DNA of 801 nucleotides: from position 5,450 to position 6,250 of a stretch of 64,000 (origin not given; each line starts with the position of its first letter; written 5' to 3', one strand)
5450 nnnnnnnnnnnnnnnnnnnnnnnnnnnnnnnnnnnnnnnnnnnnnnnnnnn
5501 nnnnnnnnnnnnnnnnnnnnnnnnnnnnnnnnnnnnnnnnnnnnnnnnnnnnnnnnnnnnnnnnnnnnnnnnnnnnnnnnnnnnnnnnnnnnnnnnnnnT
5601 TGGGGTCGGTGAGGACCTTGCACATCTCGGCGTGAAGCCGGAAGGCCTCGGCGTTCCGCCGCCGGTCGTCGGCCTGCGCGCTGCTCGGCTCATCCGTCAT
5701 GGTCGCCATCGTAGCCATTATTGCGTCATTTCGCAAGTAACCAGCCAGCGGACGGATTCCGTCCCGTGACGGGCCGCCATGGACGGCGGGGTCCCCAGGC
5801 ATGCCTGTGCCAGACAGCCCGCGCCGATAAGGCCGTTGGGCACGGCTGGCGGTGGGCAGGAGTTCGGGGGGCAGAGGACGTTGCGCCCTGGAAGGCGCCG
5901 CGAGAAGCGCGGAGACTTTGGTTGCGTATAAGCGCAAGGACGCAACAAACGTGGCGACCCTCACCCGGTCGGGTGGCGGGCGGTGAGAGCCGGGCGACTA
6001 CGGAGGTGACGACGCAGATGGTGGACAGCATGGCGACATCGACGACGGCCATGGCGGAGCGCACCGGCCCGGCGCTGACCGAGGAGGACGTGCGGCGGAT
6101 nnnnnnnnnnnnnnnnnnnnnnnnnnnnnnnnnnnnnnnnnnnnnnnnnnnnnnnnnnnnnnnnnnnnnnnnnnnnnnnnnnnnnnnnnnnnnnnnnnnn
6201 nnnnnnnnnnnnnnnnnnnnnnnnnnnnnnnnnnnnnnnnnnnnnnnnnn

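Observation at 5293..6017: Two-cysteine ArsR regulator (SqrR/BigR-like) divergent from the dsrE-tusA-hdr operon, with duplicated TTGCG-N6-CGCAA palindromes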

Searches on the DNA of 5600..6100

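Call 62: search_rna_families(source=window, start=5600, end=6100, threshold=evalue, max_evalue=1)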
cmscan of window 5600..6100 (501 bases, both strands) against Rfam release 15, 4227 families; matches with E-value up to 1: 0.
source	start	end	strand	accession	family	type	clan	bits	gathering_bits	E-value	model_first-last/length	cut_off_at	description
